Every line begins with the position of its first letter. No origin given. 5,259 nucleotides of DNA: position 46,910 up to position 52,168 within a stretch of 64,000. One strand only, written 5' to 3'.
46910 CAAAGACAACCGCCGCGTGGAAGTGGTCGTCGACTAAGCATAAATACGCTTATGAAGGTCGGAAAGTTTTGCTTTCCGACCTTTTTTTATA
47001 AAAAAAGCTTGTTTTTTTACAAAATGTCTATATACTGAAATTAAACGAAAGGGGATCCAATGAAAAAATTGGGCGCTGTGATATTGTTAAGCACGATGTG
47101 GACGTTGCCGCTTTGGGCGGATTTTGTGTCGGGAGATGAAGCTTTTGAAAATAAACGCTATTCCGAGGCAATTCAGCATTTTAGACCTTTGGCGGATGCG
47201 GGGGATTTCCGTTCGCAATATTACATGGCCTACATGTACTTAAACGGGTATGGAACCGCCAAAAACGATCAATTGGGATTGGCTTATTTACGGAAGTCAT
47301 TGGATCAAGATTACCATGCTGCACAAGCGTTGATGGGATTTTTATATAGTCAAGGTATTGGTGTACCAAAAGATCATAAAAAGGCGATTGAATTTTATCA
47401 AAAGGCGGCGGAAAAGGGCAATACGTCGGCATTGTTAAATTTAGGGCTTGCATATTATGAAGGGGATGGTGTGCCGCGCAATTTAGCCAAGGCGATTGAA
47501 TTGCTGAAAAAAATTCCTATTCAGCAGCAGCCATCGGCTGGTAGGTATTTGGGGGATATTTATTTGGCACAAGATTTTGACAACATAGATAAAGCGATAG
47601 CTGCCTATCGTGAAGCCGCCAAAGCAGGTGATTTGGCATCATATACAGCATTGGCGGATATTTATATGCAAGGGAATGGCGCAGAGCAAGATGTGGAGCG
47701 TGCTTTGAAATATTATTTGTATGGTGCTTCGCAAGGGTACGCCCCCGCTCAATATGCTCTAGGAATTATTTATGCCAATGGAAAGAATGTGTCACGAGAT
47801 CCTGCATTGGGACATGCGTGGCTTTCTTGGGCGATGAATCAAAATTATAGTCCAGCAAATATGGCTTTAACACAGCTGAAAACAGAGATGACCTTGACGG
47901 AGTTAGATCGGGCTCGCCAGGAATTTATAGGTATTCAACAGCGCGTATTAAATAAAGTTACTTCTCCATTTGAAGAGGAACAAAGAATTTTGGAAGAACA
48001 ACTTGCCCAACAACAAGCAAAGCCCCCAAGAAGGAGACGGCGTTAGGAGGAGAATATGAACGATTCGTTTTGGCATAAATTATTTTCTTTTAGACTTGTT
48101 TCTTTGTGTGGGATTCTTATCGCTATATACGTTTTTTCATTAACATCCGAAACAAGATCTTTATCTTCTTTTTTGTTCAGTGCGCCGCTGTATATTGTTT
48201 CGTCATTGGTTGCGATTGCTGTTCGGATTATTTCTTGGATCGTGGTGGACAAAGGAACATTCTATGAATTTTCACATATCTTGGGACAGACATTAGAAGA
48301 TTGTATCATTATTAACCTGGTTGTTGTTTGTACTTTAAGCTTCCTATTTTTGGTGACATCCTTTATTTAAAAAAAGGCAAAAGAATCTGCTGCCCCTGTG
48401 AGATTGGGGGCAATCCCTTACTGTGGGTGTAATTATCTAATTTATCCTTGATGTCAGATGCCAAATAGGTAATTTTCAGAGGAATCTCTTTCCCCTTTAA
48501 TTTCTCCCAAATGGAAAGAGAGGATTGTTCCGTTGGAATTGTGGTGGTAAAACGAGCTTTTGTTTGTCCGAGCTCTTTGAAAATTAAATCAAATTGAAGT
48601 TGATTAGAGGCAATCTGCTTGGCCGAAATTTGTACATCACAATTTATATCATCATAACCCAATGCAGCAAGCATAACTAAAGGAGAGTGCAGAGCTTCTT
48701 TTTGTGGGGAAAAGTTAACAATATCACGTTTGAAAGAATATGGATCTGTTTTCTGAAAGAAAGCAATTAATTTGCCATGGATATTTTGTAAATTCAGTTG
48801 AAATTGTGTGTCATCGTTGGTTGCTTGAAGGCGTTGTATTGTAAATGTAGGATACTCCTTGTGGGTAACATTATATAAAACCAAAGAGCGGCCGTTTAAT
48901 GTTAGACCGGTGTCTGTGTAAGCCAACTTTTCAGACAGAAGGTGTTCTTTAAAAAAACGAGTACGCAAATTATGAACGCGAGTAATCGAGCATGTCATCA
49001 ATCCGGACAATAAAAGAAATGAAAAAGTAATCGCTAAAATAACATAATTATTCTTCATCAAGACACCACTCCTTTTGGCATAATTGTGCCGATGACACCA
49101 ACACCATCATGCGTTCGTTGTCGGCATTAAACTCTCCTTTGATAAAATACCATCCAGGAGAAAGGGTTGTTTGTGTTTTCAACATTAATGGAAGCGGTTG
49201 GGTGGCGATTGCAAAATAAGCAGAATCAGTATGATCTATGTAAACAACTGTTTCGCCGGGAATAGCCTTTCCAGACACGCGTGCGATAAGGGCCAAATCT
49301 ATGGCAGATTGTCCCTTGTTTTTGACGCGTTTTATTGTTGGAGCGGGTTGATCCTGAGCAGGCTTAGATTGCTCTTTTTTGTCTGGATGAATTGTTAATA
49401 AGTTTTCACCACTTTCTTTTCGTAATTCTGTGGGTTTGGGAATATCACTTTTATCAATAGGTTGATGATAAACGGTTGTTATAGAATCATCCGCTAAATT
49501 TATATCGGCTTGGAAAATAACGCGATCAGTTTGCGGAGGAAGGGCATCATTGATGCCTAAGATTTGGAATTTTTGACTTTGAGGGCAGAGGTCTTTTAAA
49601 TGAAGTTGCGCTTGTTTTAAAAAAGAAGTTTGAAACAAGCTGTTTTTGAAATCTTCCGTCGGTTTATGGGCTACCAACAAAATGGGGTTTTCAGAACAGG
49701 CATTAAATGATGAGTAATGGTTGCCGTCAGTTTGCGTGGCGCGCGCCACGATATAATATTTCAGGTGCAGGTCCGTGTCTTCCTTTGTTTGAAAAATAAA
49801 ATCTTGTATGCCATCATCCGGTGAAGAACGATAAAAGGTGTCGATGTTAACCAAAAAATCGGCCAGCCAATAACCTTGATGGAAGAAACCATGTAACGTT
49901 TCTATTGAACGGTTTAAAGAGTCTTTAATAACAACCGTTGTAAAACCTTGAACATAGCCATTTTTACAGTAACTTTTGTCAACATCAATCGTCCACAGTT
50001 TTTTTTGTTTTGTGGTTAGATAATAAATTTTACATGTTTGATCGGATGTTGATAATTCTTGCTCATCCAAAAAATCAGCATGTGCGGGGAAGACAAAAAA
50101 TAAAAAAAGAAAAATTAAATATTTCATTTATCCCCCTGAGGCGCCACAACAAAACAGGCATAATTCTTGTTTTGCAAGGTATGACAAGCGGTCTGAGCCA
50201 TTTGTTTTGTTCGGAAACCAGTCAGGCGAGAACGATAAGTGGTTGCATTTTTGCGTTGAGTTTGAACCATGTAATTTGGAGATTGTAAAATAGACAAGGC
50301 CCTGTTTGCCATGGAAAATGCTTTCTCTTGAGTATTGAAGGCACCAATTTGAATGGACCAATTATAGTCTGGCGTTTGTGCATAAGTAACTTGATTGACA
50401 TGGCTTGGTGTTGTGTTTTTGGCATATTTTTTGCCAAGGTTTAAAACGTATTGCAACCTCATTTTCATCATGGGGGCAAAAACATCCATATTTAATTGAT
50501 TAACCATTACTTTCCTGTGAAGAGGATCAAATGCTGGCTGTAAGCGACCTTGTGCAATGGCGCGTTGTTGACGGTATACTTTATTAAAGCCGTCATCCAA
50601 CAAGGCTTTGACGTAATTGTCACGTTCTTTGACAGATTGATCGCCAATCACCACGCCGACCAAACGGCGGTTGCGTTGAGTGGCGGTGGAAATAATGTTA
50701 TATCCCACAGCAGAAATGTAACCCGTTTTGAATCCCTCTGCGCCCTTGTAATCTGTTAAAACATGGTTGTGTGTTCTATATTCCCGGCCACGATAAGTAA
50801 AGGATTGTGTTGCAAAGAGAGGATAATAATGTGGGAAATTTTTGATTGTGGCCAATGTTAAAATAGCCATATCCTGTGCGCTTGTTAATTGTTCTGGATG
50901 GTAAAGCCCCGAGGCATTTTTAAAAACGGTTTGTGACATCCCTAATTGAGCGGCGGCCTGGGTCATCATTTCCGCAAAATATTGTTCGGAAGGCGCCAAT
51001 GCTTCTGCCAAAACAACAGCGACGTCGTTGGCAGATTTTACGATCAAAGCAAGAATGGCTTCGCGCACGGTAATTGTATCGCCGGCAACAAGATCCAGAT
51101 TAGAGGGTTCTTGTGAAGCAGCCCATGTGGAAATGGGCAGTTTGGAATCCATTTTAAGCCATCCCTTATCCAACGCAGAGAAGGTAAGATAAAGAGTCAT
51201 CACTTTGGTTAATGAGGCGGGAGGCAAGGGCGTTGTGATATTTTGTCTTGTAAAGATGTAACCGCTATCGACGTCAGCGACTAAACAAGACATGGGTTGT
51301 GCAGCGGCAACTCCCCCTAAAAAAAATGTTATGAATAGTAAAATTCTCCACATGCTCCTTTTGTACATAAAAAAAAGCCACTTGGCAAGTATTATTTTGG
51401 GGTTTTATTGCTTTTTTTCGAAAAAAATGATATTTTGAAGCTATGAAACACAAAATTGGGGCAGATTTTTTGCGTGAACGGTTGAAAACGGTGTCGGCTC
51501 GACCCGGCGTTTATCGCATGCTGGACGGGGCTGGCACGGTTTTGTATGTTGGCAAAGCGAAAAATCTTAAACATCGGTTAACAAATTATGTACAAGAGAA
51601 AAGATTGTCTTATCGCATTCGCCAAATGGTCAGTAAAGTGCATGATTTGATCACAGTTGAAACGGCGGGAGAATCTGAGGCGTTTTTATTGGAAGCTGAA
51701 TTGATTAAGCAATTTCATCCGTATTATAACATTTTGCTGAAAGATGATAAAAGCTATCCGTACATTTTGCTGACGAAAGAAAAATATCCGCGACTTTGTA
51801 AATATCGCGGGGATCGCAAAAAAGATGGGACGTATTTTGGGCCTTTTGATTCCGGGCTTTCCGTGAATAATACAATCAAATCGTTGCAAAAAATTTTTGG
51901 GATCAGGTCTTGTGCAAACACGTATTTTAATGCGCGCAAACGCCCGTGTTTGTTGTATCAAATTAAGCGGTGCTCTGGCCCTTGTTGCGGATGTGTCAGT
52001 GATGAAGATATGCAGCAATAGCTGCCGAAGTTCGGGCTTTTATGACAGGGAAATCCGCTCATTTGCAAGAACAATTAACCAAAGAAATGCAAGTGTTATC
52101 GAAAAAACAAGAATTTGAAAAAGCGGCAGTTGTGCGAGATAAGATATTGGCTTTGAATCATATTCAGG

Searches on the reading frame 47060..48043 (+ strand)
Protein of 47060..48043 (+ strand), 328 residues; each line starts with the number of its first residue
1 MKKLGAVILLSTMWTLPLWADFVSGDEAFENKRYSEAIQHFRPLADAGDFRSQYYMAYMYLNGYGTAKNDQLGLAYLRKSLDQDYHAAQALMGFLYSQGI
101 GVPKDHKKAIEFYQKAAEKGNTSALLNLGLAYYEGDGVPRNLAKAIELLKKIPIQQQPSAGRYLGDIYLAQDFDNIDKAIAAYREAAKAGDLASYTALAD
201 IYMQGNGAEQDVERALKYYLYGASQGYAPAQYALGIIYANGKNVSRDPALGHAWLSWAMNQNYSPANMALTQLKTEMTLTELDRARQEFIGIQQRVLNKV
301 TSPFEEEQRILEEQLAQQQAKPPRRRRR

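Call 20: search_protein_families(library=ncbifam, proteins=[window:47060-48043:+], max_evalue=0.00001)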
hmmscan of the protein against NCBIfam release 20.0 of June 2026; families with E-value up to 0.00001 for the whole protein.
window:47060-48043:+ (328 aa): 4 families
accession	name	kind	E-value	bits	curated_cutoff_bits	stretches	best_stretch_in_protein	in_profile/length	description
NF038194.1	AlgK_TPR_lipo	equivalog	4e-18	65.3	700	1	114-213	290-390/448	alginate biosynthesis TPR repeat lipoprotein AlgK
NF033786.1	phenyl_MerG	equivalog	2.5e-16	60.3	350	1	87-139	66-119/217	phenylmercury resistance protein MerG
NF045484.1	TransRegExoR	equivalog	3e-14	52.9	450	0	177-232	60-115/267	exopolysaccharide production regulator ExoR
NF047621.1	FlgprotMotXVib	equivalog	1e-11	44.7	330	1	58-145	80-167/211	flagellar protein MotX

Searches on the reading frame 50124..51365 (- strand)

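Call 20: search_protein_families(library=ncbifam, proteins=[window:50124-51365:-], max_evalue=0.00001)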
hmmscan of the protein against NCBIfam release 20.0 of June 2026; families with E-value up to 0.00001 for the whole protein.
window:50124-51365:- (413 aa): 8 families
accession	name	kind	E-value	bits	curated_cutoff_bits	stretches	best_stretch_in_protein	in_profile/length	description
NF008489.0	PRK11397.1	equivalog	3.5e-41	141.2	610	1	25-262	38-282/389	serine-type D-Ala-D-Ala carboxypeptidase DacD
NF008059.0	PRK10793.1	equivalog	1.4e-37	129.4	694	1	16-261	38-290/403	D-alanyl-D-alanine carboxypeptidase DacA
NF007445.0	PRK10001.1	equivalog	4e-35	121.3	765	1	28-261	43-283/400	serine-type D-Ala-D-Ala carboxypeptidase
NF038273.1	strep_PBP3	exception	1e-34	120.3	490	1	25-250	29-275/407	D-alanyl-D-alanine carboxypeptidase PBP3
NF038258.2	PBP4_Staph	exception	1.4e-32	113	500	1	23-253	40-296/366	penicillin-binding protein PBP4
NF008668.0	PRK11669.1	equivalog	4.2e-12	45.8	294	1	25-242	44-262/316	D-alanyl-D-alanine endopeptidase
NF000471.1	vanY_of_D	exception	5.4e-08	32.5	625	1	28-243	103-336/354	transpeptidase-like D-Ala-D-Ala carboxypeptidase VanY-D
NF050813.1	CellDivFtsNCaul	equivalog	4.4e-06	27.1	300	1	323-406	179-267/268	cell division protein FtsN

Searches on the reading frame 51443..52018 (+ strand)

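Call 20: search_protein_families(library=ncbifam, proteins=[window:51443-52018:+], max_evalue=0.00001)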
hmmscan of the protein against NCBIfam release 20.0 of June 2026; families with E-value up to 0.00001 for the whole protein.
window:51443-52018:+ (192 aa): 14 families
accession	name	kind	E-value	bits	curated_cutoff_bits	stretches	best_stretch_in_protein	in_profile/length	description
TIGR00194.1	uvrC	equivalog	7e-65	219.8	285.45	1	11-192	2-179/574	excinuclease ABC subunit UvrC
NF001824.0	PRK00558.1-5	equivalog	2.2e-52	178.3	451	1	11-191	8-193/652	excinuclease ABC subunit UvrC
NF011260.0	PRK14666.1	equivalog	1.6e-45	156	649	1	13-189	5-183/698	excinuclease ABC subunit C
NF011262.0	PRK14668.1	equivalog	2.3e-45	155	544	1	7-190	3-182/577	excinuclease ABC subunit C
NF005906.0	PRK07883.1-4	equivalog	8.9e-42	143.2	495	1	13-181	208-377/563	DEDD exonuclease domain-containing protein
NF011261.0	PRK14667.1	equivalog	2.1e-39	135.5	818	1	12-190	8-182/567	excinuclease ABC subunit C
NF011263.0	PRK14669.1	equivalog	1.2e-38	133.1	1108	1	10-187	3-182/624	excinuclease ABC subunit C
NF011266.0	PRK14672.1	equivalog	2.8e-38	131.7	1504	1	16-191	17-189/691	excinuclease ABC subunit C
NF011264.0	PRK14670.1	equivalog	1.9e-37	128.8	1021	1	10-182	8-175/602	excinuclease ABC subunit C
NF005907.0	PRK07883.1-5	equivalog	2e-33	115.6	454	1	17-189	227-402/584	DEDD exonuclease domain-containing protein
NF005905.0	PRK07883.1-3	equivalog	1e-24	87.1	508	1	14-189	220-394/581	DEDD exonuclease domain-containing protein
NF005904.0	PRK07883.1-2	equivalog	2.3e-23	82.4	969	1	15-183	227-396/584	DEDD exonuclease domain-containing protein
NF007833.0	PRK10545.1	equivalog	1.1e-19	70.7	367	1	8-190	22-202/289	excinuclease Cho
NF005903.0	PRK07883.1-1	equivalog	2.4e-19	69.3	1038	1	15-163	243-389/642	DEDD exonuclease domain-containing protein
